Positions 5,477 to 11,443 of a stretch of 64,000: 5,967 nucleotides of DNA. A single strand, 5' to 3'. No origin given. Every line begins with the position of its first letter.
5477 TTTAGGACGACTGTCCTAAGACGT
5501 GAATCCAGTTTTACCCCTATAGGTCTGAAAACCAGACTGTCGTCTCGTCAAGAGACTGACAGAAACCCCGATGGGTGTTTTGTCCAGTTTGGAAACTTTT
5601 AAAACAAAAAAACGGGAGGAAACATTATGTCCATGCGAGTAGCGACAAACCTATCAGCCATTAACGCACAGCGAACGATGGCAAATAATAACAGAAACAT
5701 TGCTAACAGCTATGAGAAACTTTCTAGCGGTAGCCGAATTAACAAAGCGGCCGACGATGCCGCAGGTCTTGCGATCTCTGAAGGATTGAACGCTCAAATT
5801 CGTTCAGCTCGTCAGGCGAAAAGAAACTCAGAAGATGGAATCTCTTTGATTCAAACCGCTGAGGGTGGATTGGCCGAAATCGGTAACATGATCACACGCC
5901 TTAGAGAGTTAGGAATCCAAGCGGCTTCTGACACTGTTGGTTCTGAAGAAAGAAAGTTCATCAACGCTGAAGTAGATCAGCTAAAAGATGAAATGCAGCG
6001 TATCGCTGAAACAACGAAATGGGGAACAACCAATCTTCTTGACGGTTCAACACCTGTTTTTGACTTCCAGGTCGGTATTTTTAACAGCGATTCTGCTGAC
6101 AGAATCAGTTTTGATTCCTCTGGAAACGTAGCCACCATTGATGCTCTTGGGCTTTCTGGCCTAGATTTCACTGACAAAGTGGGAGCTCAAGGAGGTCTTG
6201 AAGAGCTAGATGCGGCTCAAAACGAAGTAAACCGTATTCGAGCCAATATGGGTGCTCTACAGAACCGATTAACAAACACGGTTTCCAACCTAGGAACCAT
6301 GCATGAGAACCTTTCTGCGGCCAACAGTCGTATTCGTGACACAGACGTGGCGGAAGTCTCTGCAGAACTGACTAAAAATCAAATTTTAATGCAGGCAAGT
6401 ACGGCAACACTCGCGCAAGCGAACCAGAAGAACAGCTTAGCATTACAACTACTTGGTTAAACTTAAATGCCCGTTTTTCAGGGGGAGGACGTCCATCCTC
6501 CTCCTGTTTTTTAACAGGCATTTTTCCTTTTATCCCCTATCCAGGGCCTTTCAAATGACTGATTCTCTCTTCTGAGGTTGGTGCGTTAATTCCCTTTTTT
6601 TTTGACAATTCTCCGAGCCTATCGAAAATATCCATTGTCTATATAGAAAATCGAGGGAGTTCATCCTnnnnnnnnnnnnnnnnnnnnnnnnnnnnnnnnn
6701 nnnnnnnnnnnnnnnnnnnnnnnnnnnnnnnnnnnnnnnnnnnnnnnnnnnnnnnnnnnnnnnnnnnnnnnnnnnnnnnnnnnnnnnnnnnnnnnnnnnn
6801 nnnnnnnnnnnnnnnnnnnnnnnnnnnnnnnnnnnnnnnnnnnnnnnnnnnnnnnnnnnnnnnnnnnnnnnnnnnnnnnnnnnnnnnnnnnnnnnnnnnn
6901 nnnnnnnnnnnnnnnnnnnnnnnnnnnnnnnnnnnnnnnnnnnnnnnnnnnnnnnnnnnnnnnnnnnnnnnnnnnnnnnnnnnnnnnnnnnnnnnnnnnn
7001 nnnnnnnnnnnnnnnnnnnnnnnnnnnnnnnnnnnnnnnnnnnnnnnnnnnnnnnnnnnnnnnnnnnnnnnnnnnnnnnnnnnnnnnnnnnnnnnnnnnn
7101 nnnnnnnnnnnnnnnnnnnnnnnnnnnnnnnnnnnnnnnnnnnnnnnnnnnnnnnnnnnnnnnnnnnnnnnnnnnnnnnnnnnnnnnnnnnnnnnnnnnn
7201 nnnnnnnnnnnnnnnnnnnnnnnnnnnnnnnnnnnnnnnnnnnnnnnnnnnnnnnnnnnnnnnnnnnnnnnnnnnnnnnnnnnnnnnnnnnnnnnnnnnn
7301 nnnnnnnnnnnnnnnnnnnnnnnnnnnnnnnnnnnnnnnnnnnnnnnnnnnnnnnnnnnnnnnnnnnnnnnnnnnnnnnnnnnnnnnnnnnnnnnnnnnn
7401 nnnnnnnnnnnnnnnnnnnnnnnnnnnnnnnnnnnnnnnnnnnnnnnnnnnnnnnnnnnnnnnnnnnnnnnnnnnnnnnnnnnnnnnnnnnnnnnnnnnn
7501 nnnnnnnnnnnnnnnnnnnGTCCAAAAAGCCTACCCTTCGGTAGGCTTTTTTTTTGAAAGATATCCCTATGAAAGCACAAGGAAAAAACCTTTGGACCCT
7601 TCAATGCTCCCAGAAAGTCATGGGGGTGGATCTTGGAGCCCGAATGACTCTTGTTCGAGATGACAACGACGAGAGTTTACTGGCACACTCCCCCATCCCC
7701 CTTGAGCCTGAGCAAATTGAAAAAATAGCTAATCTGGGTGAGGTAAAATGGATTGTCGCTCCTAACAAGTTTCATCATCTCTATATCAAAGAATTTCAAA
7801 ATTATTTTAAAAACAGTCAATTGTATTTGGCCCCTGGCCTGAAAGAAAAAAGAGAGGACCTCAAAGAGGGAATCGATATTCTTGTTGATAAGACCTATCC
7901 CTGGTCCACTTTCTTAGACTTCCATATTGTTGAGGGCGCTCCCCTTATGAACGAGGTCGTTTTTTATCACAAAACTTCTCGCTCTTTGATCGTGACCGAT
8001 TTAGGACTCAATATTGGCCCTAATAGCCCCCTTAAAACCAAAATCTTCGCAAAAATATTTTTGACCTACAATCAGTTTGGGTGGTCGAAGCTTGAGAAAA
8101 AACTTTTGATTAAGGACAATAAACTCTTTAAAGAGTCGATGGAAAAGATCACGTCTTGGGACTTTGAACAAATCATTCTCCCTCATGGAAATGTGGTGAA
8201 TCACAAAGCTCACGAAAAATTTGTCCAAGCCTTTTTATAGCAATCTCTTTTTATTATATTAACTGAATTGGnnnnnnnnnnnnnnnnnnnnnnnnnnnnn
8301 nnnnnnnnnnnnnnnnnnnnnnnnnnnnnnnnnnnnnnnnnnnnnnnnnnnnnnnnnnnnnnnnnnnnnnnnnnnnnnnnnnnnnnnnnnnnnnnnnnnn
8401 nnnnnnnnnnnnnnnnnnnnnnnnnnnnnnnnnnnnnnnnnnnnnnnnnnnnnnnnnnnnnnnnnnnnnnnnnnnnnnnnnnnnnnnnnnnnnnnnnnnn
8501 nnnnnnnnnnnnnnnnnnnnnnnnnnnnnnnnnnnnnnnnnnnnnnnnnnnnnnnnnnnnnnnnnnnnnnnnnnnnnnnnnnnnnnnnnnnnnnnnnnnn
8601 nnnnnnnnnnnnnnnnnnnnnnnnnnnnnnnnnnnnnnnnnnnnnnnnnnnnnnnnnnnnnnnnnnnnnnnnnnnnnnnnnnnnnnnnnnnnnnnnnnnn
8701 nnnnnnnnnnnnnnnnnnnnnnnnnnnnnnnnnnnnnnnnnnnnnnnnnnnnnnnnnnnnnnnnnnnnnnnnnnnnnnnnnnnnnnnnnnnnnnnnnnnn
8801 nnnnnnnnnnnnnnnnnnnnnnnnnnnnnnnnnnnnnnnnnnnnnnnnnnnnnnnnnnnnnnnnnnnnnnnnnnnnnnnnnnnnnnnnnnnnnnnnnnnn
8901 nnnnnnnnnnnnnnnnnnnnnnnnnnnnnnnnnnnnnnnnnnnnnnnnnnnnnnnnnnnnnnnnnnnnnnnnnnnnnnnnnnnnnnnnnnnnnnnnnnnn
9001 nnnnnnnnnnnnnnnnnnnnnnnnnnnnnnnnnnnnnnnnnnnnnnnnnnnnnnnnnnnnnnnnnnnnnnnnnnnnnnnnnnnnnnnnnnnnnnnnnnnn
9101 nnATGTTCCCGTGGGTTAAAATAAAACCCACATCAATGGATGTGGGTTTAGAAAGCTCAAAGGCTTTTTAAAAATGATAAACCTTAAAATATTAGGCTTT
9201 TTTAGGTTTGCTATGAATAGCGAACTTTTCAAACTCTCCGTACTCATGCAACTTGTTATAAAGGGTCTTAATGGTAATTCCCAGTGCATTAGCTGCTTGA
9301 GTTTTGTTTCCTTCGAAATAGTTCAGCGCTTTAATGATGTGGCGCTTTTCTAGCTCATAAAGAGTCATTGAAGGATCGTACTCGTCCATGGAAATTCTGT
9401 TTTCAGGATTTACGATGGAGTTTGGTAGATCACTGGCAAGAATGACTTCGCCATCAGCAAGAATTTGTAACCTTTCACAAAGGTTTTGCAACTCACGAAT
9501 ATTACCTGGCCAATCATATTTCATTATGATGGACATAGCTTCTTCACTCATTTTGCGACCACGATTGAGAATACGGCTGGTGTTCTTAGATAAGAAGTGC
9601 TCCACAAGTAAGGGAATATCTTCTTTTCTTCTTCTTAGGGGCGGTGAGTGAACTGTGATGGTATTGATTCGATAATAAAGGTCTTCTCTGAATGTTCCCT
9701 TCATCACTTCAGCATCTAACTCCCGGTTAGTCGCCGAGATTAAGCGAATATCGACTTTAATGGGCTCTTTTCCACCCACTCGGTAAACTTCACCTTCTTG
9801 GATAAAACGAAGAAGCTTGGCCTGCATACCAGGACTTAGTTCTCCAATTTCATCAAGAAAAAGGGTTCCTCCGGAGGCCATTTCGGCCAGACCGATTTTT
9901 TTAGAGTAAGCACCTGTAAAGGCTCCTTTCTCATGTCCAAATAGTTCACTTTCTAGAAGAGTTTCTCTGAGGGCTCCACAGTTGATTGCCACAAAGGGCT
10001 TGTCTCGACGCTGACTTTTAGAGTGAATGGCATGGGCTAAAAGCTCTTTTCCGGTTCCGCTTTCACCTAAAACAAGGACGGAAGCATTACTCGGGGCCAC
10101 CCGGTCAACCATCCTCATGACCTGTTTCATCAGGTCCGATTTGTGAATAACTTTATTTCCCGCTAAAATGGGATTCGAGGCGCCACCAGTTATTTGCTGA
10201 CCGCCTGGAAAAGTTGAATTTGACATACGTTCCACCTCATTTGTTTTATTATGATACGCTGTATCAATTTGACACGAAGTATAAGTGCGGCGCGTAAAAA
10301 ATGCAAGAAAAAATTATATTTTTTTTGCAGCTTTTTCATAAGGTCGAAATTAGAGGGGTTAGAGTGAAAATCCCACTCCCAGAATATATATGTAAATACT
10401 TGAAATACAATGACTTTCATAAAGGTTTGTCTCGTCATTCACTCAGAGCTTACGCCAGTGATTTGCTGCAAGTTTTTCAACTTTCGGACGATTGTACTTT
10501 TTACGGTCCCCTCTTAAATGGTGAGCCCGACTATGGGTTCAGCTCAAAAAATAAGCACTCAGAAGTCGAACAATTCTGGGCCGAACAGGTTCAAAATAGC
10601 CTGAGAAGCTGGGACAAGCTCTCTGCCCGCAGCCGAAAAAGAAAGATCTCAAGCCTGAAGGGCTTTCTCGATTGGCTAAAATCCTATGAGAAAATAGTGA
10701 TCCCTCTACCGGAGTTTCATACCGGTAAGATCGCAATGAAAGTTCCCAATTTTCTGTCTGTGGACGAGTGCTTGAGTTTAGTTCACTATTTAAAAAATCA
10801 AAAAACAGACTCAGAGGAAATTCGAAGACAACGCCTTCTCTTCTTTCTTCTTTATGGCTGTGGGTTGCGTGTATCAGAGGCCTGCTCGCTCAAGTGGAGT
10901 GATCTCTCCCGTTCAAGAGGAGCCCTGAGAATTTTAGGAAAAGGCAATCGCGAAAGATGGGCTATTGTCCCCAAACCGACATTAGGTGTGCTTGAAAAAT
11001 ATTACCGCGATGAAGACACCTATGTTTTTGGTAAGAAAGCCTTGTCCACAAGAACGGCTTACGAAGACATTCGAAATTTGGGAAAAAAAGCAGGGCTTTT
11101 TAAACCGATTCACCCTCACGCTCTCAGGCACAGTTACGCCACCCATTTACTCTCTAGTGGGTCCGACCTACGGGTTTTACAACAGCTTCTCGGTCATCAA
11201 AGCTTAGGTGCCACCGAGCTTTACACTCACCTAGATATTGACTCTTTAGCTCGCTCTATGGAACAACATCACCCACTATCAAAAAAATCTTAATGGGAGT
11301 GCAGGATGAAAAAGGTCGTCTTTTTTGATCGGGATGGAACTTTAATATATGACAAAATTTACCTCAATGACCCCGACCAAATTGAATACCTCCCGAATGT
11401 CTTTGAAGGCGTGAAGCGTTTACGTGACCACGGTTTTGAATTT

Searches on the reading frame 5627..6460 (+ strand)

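Call 44: search_protein_families(library=pfam, proteins=[window:5627-6460:+], max_evalue=0.001)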
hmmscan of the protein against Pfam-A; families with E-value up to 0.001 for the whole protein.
window:5627-6460:+ (277 aa): 3 families
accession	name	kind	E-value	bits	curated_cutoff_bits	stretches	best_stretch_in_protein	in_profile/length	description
PF00669.25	Flagellin_N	-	1.1e-37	129.6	26.6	1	5-141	1-137/139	Bacterial flagellin N-terminal helical region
PF00700.27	Flagellin_C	-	9.5e-22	77.6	23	1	192-276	2-86/86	Bacterial flagellin C-terminal helical region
PF24611.2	Spectrin_Anc-1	-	0.00043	21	33.2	0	192-240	18-66/115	Nuclear anchorage protein 1, spectrin-like repeat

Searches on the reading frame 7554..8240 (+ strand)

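Call 44: search_protein_families(library=pfam, proteins=[window:7554-8240:+], max_evalue=0.001)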
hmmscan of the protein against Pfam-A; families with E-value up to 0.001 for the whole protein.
window:7554-8240:+ (228 aa): 1 family
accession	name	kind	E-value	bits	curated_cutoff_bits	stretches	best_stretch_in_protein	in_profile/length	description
PF14234.11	DUF4336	-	6.1e-20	72.1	28.5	1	12-159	3-170/321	Domain of unknown function (DUF4336)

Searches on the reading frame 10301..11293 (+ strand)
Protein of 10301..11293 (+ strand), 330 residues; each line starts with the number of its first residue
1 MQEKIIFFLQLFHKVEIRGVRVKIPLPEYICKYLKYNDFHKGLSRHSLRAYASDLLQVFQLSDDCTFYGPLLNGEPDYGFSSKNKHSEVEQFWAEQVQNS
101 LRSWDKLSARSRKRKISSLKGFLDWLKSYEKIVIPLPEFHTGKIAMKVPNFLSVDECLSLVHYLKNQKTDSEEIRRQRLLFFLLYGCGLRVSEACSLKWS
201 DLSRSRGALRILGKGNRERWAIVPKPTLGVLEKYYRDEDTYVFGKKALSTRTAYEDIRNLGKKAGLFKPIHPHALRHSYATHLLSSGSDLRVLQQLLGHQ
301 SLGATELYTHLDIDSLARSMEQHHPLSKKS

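Call 44: search_protein_families(library=pfam, proteins=[window:10301-11293:+], max_evalue=0.001)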
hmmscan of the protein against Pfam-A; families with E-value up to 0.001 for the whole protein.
window:10301-11293:+ (330 aa): 2 families
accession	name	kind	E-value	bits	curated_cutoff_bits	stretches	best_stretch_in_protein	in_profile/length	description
PF00589.27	Phage_integrase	-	3.7e-37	128.2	27.1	1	151-312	2-169/172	Phage integrase family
PF02899.23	Phage_int_SAM_1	-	1.2e-06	29.2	22.3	0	87-128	46-81/83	Phage integrase, N-terminal SAM-like domain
